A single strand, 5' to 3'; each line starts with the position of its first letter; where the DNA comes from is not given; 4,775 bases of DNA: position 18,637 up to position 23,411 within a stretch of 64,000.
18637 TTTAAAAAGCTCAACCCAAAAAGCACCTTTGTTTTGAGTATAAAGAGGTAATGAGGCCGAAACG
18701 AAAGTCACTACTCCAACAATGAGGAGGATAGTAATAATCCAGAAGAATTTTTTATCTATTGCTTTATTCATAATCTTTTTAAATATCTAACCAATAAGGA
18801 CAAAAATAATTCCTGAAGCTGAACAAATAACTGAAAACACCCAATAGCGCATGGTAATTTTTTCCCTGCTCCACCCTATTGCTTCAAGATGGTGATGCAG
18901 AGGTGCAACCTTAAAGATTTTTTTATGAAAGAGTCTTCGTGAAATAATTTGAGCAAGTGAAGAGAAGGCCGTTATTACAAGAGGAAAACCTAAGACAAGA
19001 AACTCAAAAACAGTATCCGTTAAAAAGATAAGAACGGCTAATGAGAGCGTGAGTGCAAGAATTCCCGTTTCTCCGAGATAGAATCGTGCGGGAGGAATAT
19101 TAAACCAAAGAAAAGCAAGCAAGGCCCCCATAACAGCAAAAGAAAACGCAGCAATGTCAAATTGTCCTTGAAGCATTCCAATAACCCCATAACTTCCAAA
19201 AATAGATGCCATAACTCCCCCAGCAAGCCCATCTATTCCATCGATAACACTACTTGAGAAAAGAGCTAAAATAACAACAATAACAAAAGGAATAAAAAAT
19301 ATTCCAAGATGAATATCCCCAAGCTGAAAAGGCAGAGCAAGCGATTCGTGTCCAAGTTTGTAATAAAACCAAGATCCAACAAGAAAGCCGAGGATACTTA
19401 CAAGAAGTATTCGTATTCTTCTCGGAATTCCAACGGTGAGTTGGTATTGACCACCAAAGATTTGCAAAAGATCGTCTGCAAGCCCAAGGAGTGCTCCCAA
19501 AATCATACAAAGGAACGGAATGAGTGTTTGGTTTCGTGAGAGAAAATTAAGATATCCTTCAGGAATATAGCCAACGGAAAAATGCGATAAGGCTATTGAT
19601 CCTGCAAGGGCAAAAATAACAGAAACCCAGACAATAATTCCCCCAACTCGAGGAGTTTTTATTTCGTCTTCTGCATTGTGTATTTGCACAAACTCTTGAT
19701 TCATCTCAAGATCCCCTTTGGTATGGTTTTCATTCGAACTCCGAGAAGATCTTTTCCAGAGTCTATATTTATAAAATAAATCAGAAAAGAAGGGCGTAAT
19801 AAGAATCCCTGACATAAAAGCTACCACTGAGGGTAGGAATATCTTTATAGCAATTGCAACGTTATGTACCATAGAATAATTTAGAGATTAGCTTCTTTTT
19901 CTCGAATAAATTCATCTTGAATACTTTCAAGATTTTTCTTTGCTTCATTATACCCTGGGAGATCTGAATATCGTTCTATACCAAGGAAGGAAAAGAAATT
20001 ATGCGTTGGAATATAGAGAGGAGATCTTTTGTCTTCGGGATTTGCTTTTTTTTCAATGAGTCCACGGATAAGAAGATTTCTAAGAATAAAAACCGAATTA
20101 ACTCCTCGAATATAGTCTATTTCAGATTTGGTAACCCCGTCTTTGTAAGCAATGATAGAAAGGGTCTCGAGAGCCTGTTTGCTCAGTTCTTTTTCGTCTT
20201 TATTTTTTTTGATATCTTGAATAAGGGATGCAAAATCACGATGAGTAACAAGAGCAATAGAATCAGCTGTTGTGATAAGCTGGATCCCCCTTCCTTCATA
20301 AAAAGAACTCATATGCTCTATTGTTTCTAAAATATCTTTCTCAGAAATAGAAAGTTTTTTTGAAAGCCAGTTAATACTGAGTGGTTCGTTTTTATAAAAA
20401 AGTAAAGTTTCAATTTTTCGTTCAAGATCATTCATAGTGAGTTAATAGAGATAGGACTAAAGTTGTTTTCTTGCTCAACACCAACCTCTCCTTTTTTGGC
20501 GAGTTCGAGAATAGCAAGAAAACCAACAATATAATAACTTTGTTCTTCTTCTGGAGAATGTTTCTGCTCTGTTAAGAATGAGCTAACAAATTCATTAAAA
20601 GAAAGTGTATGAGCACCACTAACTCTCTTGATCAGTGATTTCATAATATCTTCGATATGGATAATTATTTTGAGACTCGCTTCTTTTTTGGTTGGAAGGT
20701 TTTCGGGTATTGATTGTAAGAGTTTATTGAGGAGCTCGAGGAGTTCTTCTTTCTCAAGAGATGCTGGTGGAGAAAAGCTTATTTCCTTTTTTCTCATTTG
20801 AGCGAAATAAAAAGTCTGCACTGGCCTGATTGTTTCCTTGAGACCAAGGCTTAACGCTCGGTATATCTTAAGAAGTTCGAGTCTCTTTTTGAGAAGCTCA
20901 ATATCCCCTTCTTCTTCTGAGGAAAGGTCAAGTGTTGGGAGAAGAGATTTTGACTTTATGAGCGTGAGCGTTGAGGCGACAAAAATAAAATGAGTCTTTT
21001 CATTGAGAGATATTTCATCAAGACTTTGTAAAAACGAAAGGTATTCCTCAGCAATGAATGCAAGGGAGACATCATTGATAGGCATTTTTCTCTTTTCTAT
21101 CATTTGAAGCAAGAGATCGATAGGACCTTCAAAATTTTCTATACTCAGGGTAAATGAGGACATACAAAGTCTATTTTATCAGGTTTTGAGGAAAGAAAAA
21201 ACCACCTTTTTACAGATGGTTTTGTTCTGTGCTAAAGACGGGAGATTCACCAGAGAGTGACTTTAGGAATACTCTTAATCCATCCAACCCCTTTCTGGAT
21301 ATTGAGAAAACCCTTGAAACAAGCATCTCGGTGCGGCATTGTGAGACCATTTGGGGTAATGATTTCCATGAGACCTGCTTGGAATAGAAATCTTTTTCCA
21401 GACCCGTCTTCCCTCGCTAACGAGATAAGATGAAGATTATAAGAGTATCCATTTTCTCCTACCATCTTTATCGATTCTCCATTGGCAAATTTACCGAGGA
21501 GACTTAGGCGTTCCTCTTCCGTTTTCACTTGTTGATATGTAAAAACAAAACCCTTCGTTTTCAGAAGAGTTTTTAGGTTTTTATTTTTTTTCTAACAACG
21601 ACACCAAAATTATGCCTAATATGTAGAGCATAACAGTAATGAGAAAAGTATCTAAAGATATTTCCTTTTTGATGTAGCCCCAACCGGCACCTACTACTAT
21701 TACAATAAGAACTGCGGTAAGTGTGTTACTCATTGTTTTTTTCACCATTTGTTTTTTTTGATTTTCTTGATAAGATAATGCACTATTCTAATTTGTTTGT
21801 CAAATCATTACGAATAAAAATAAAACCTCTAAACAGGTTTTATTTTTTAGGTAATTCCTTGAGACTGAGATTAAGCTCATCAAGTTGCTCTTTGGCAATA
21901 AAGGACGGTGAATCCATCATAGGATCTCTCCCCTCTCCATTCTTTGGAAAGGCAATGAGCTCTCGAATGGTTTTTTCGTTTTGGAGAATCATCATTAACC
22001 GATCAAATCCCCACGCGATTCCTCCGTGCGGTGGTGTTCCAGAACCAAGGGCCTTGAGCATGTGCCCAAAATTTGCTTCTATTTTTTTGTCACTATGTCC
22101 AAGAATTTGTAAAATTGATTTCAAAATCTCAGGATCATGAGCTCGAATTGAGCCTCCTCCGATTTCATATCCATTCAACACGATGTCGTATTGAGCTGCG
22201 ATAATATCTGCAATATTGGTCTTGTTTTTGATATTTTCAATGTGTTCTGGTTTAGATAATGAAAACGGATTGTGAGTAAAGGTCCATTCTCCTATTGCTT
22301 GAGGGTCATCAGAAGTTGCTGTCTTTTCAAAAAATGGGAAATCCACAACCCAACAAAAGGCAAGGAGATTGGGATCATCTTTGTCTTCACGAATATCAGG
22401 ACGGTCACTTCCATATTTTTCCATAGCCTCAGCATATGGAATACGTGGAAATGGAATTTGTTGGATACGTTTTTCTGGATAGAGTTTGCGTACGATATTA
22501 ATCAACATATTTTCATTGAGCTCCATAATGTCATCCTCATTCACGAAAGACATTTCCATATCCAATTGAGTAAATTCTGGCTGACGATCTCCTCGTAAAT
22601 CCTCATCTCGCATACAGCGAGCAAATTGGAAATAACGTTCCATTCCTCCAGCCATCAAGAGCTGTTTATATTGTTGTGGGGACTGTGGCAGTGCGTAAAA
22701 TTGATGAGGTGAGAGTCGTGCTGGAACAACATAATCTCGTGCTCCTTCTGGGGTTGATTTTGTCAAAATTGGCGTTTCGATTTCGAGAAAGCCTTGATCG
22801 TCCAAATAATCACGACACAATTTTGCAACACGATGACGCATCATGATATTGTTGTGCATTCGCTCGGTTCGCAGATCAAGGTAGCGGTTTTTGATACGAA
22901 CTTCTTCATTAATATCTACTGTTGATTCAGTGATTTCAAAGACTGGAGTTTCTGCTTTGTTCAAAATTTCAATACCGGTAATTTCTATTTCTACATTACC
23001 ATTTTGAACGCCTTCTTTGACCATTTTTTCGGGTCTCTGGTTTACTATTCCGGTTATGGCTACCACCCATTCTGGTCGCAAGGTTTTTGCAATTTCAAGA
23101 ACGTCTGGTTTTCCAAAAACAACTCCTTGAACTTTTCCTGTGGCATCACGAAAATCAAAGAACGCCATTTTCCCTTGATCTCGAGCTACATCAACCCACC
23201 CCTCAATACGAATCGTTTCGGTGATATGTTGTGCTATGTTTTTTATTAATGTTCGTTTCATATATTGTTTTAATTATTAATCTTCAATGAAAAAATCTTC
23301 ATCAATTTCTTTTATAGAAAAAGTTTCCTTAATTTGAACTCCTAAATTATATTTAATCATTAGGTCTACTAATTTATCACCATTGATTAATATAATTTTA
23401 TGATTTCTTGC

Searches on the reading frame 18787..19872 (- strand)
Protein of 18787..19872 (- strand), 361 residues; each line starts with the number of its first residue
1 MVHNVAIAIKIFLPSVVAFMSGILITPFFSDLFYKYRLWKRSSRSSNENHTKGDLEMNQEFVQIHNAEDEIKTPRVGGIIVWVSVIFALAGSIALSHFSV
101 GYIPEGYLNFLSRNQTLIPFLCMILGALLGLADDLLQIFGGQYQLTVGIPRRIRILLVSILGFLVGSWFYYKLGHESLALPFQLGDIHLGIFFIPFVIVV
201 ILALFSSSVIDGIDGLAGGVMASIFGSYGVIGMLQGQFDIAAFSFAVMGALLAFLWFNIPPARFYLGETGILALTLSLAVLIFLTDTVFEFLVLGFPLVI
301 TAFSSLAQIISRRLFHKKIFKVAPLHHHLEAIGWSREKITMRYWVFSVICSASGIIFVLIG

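Call 80: search_protein_families(library=pfam, max_evalue=0.01, proteins=[window:18787-19872:-])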
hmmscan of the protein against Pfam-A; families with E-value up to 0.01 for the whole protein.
window:18787-19872:- (361 aa): 1 family
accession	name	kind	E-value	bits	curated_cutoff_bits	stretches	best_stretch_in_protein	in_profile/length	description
PF00953.26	Glycos_transf_4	-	8e-22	78.4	27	1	119-283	4-157/160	Glycosyl transferase family 4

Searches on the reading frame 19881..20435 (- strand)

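Call 80: search_protein_families(library=pfam, max_evalue=0.01, proteins=[window:19881-20435:-])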
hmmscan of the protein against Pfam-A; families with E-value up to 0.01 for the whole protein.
window:19881-20435:- (184 aa): 5 families
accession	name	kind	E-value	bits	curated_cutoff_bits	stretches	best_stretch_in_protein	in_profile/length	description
PF04079.22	SMC_ScpB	-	3.4e-38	131.2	27.4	1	7-160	2-158/160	Segregation and condensation complex subunit ScpB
PF21476.4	PF0610-like_N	-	4.9e-05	23.9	33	1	7-43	5-39/50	PF0610-like, N-terminal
PF01047.28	MarR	-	0.0047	17.2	24.6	0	117-138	37-58/59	MarR family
PF05491.19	RuvB_C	-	0.0062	16.9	24.7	0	8-40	12-45/72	RuvB C-terminal winged helix domain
PF12802.13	MarR_2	-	0.0065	17.1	27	0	118-138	41-61/61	MarR family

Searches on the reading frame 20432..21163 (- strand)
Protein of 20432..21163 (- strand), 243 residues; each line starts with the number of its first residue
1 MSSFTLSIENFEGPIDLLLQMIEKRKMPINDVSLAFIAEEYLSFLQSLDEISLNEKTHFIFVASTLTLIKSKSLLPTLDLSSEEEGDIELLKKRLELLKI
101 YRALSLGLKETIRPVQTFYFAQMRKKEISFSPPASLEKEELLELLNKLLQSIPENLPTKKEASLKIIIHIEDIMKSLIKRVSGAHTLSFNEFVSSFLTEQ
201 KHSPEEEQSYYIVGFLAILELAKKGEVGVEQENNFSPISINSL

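Call 80: search_protein_families(library=pfam, max_evalue=0.01, proteins=[window:20432-21163:-])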
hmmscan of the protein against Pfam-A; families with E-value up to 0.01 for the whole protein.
window:20432-21163:- (243 aa): 1 family
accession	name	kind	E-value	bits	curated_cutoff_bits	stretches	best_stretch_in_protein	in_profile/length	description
PF02616.19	SMC_ScpA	-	8.7e-18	65.6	24.6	1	21-241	1-230/232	Segregation and condensation protein ScpA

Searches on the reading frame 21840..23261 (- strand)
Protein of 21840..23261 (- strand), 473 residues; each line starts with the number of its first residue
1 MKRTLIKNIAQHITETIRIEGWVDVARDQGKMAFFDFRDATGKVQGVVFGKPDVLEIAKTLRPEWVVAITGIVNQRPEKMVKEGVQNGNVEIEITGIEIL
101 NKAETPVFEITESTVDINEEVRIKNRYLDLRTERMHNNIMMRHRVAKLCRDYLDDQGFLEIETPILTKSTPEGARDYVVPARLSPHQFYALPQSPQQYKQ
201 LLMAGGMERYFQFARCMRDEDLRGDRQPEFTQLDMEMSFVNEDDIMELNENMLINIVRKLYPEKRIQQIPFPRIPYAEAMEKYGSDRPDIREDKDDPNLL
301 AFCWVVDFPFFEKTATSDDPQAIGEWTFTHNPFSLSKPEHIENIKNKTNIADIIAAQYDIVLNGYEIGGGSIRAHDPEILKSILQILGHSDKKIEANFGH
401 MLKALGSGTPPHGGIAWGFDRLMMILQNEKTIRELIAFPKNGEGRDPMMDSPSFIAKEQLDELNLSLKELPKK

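Call 5: search_protein_families(library=pfam, proteins=[window:21840-23261:-], max_evalue=0.01)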
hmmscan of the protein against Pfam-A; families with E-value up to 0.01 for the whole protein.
window:21840-23261:- (473 aa): 2 families
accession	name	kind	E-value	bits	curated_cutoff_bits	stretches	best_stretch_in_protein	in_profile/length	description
PF00152.25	tRNA-synt_2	-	1.1e-113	379.8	25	1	118-441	1-307/308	tRNA synthetases class II (D, K and N)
PF01336.31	tRNA_anti-codon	-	3.4e-16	59.4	27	1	17-100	1-75/75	OB-fold nucleic acid binding domain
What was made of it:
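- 21840..23261 (-): aspS: bacterial-type aspartate--tRNA ligase, 473 aa, apparently lacking the large insertion domain. Pfam tRNA_anti-codon plus tRNA-synt_2 (call 5).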

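Call 12: find_encoding_contigs(protein=window:21840-23261:-, flank=6000, max_places=10)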
Protein window:21840-23261:- (473 aa): no gene with exactly this product is on record in the collection.
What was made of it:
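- Tried and rejected: An exact-sequence look-up of the window AspRS found nothing (call 12).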

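Call 14: find_related_loci(query=window:21840-23261:-, collection=genome_contigs, flank=4000)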
Query window:21840-23261:- (473 aa) in genome_contigs; peptide patterns used: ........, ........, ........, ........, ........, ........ (x = any residue, [..] = any of these).
192 stretches matched a pattern; 133 encode a relative of the query (tblastn E <= 1e-3); the best 80 are kept; 80 distinct loci.
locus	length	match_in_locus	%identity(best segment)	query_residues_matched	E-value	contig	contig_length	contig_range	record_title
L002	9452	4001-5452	81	1-473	0e+0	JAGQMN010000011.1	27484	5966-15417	MAG: Patescibacteria group bacterium isolate HKST-UBA43 NODE_11_length_27484_cov_6.147590, whole genome shotgun sequence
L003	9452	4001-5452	80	1-473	0e+0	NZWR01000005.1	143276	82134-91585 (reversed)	MAG: Candidatus Campbellbacteria bacterium isolate NAT484 88099, whole genome shotgun sequence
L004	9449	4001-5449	81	1-472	0e+0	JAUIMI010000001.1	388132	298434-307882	MAG: bacterium isolate Co_bin.90 NODE_205_length_388132_cov_2.102128, whole genome shotgun sequence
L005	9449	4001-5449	81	1-472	0e+0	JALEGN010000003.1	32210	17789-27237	MAG: Candidatus Paceibacterota bacterium isolate CC_bin2 k97_43396, whole genome shotgun sequence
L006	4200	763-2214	79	1-473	0e+0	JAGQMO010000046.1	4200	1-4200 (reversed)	MAG: Patescibacteria group bacterium isolate HKST-UBA44 2012-05-30_1_(paired)_contig_141358, whole genome shotgun sequen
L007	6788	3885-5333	80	1-472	0e+0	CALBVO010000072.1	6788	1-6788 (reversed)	MAG: Candidatus Pacebacteria bacterium isolate L1_Bin_METABAT__262_1 genome assembly, contig: c_000000874315, whole geno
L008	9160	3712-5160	79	1-472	0e+0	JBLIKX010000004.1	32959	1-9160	MAG: Crocinitomicaceae bacterium isolate 3300054694_38 Ga0535664_0001006, whole genome shotgun sequence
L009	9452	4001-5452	78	1-473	0e+0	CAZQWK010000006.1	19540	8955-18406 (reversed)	MAG TPA_asm: uncultured Candidatus Saccharibacteria bacterium isolate SRP237667_co1_232 genome assembly, contig: NODE_48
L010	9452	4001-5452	78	1-473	0e+0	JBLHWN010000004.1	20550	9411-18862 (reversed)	MAG: Candidatus Paceibacteria bacterium isolate 3300046534_166 Ga0491194_0005090, whole genome shotgun sequence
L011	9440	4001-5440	80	1-469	0e+0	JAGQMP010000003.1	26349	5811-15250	MAG: Patescibacteria group bacterium isolate HKST-UBA45 2012-05-30_1_(paired)_contig_23306, whole genome shotgun sequenc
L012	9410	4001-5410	80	1-470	0e+0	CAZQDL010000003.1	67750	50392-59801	MAG TPA_asm: uncultured Candidatus Saccharibacteria bacterium isolate SRP118108_co5_237 genome assembly, contig: NODE_20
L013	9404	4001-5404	80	3-471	0e+0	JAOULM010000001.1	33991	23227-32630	MAG: Candidatus Nomurabacteria bacterium isolate 8_1_Jan_SF_Bin80 8_1_Jan_SF_Bin80_scaffold_483_c1, whole genome shotgun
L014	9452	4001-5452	78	1-473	0e+0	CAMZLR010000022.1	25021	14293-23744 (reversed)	Candidatus Campbellbacteria bacterium isolate RB_MAG_00013 genome assembly, contig: RB_MAG_00013_000000000041, whole gen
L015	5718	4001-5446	77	3-473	0e+0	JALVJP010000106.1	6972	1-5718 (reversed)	MAG: Candidatus Parcubacteria bacterium isolate A1_metabat2_scaf2bin.063 A1_NODE_8676_length_6972_cov_1.750329, whole ge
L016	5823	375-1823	75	1-472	0e+0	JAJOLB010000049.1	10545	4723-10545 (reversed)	MAG: Candidatus Paceibacterota bacterium isolate MAG-485 c_000000000223, whole genome shotgun sequence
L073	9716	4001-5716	49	13-469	4e-87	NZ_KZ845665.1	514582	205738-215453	Thermoflavimicrobium daqui strain FBKL4.011 scaffold3, whole genome shotgun sequence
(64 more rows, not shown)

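Call 27: find_related_loci(query=window:21840-23261:-, collection=metagenome_contigs, flank=3000)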
Query window:21840-23261:- (473 aa) in metagenome_contigs; peptide patterns used: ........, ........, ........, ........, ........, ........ (x = any residue, [..] = any of these).
279 stretches matched a pattern; 168 encode a relative of the query (tblastn E <= 1e-3); the best 80 are kept; 80 distinct loci.
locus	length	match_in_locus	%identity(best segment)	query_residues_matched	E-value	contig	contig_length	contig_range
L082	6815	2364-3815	81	1-473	0e+0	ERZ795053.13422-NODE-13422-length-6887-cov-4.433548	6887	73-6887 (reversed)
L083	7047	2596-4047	81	1-473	0e+0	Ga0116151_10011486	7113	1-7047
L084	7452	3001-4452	80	1-473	0e+0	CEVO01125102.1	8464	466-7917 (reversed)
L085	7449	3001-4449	81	1-472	0e+0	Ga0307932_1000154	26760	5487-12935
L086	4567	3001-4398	80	1-466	0e+0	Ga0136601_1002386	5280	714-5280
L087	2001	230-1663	81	1-467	0e+0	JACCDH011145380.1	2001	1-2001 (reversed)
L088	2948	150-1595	79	1-473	0e+0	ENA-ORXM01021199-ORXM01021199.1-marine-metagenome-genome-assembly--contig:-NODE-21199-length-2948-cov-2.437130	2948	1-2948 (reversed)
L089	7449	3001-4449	79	1-472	0e+0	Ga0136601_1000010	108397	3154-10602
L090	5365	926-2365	80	1-469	0e+0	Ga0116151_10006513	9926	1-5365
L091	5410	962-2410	77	1-472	0e+0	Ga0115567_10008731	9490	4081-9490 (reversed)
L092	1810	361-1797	79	1-472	0e+0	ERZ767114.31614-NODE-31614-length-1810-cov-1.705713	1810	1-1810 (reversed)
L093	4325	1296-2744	77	1-472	0e+0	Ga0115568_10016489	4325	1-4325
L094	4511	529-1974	78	1-473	0e+0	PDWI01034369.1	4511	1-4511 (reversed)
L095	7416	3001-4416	77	1-473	0e+0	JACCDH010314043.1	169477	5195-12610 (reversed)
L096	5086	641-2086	77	1-473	0e+0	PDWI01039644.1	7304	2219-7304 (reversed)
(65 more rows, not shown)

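Call 40: search_protein_families(library=ncbifam, proteins=[window:21840-23261:-], max_evalue=0.001)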
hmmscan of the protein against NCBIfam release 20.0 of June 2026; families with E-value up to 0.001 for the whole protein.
window:21840-23261:- (473 aa): 16 families
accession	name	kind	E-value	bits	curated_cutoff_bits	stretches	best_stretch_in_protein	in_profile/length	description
NF001750.0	PRK00476.1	equivalog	3.7e-182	606.7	443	2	10-293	14-296/590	aspartate--tRNA ligase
TIGR00459.1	aspS_bact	equivalog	4.1e-166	553.8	373.85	2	1-293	2-291/586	aspartate--tRNA ligase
NF009460.0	PRK12820.1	equivalog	1.1e-126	423.8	1379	2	11-293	32-324/723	bifunctional aspartyl-tRNA synthetase/aspartyl/glutamyl-tRNA amidotransferase subunit C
NF003483.0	PRK05159.1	equivalog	1.1e-62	212.3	353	1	1-441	3-432/438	aspartate--tRNA(Asn) ligase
TIGR00458.1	aspS_nondisc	equivalog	5.8e-57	193.6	368.4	1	15-441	13-422/428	aspartate--tRNA(Asn) ligase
NF001756.1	PRK00484.1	subfamily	6.5e-45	153.7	468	1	10-440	47-484/488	lysine--tRNA ligase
NF003037.0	PRK03932.1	equivalog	1.3e-40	139.7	414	1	2-441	2-445/451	asparagine--tRNA ligase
TIGR00457.1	asnS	equivalog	1.1e-39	136.6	342.6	1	4-441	6-449/455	asparagine--tRNA ligase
TIGR00499.1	lysS_bact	equivalog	1.7e-37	129.2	427.6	1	12-440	51-491/496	lysine--tRNA ligase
NF002821.0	PRK02983.1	equivalog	1.8e-31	109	742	2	6-257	651-896/1102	bifunctional lysylphosphatidylglycerol synthetase/lysine--tRNA ligase LysX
NF009101.0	PRK12445.1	subfamily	1.8e-28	99.3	1026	1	21-440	72-500/505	lysine--tRNA ligase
TIGR00462.1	genX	equivalog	5.5e-20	72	286.9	2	141-285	3-144/304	EF-P lysine aminoacylase EpmA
NF006828.0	PRK09350.1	equivalog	3.9e-18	65.8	264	1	136-440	13-322/325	elongation factor P--(R)-beta-lysine ligase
NF005054.0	PRK06462.1-4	equivalog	2.7e-17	62.8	309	1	123-311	9-215/318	asparagine synthetase A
NF005052.0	PRK06462.1-1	equivalog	7.2e-14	51.6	368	1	109-261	21-174/353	asparagine synthetase A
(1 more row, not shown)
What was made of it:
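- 21840..23261 (-): NCBIfam NF001750 scores 607 bits against a cutoff of 443, matched in two stretches of a 590-position model (call 40).
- On Bacterial-type aspartyl-tRNA synthetase: NF001750 scores 607 bits against 443, and TIGR00459 scores 554 against 374 (call 40).
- Checked: The mrr stop ends at 23277 and the aspS ATG is at 23261, so the spacer is exactly 15 nt. aspS is bacterial-type aspartate--tRNA ligase (NCBIfam NF001750, 607 bits against a cutoff of 443, call 40).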

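Call 82: search_protein_families(library=ncbifam, max_evalue=1e-10, proteins=[L073:2629-3930:+])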
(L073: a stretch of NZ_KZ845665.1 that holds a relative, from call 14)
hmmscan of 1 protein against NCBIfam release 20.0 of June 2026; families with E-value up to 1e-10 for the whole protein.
L073:2629-3930:+ (433 aa): 21 families
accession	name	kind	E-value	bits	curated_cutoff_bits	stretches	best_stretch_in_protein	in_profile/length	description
TIGR00442.1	hisS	equivalog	2.5e-154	514.2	286.75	1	16-419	2-405/406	histidine--tRNA ligase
TIGR00443.1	hisZ_biosyn_reg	equivalog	9.9e-52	176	271.65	1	22-325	2-311/314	ATP phosphoribosyltransferase regulatory subunit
NF009085.0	PRK12420.1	equivalog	7.2e-50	170.5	540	2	241-427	241-426/426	histidine--tRNA ligase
NF008942.0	PRK12292.2-5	equivalog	7.1e-43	146.8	643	2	15-177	10-169/434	ATP phosphoribosyltransferase regulatory subunit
NF008940.0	PRK12292.2-3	equivalog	3.3e-34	118.3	450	1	12-376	1-372/404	ATP phosphoribosyltransferase regulatory subunit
NF008936.0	PRK12292.1-3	equivalog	3.6e-33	115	492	1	15-178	6-165/406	ATP phosphoribosyltransferase regulatory subunit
NF008941.0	PRK12292.2-4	equivalog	7.8e-33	113.9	447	1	14-177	7-165/393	ATP phosphoribosyltransferase regulatory subunit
NF008953.0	PRK12295.1-6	equivalog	1.3e-28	100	384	1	44-178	25-152/384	ATP phosphoribosyltransferase regulatory subunit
NF008950.0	PRK12295.1-3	equivalog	1.6e-20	73.8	492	0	46-175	28-149/387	ATP phosphoribosyltransferase regulatory subunit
NF008945.0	PRK12292.3-3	equivalog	1.3e-17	64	409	1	16-328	2-305/368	ATP phosphoribosyltransferase regulatory subunit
NF008938.0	PRK12292.1-6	equivalog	3.8e-17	62.3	833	1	16-177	8-163/420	ATP phosphoribosyltransferase regulatory subunit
NF009086.0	PRK12421.1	equivalog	8.9e-16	57.8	318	1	15-371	8-361/389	ATP phosphoribosyltransferase regulatory subunit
TIGR00418.1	thrS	equivalog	1.2e-15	57.5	383.65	0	16-193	189-367/565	threonine--tRNA ligase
NF008937.0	PRK12292.1-4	equivalog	2.4e-15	56.3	693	1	15-177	8-166/395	ATP phosphoribosyltransferase regulatory subunit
NF008939.0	PRK12292.2-1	equivalog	3.1e-14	52.5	335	0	18-171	7-155/391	ATP phosphoribosyltransferase regulatory subunit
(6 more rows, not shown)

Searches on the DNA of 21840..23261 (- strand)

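Call 74: search_rna_families(sources=[L003, L007, L162, L030, L025, L012, L085], threshold=evalue, max_evalue=0.001)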
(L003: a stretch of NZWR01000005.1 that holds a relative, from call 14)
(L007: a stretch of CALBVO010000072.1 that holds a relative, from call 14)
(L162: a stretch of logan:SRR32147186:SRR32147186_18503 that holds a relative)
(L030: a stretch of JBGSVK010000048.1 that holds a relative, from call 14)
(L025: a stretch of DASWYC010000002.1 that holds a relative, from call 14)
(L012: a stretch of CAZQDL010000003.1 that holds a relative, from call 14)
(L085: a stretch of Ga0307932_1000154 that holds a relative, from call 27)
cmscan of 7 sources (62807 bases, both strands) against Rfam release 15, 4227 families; matches with E-value up to 0.001: 7.
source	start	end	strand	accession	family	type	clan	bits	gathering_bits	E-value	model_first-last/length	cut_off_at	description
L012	635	708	-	RF00005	tRNA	Gene; tRNA;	CL00001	62.6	29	3.3e-11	1-71/71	no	tRNA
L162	4079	4160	-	RF00005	tRNA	Gene; tRNA;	CL00001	61.2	29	7.9e-11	1-71/71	no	tRNA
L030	3773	3940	+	RF00230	T-box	Cis-reg; leader;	-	58.6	93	3.4e-10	1-219/219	no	T-box leader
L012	3713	3982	+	RF00230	T-box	Cis-reg; leader;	-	46.8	93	3.8e-07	1-219/219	no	T-box leader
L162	4809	4944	+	RF00230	T-box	Cis-reg; leader;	-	41.9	93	7.1e-06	1-219/219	no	T-box leader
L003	3734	3946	+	RF00230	T-box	Cis-reg; leader;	-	36.8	93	0.00014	1-219/219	no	T-box leader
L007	3644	3836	+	RF00230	T-box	Cis-reg; leader;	-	35.8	93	0.00026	1-219/219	no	T-box leader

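Call 83: search_rna_families(source=L073, start=2200, end=2700, threshold=gathering)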
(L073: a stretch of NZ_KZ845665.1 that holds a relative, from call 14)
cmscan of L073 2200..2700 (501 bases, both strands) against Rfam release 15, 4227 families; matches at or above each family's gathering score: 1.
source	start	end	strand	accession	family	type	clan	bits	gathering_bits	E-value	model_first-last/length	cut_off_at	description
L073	2271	2515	+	RF00230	T-box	Cis-reg; leader;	-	95.6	93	8e-22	1-219/219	no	T-box leader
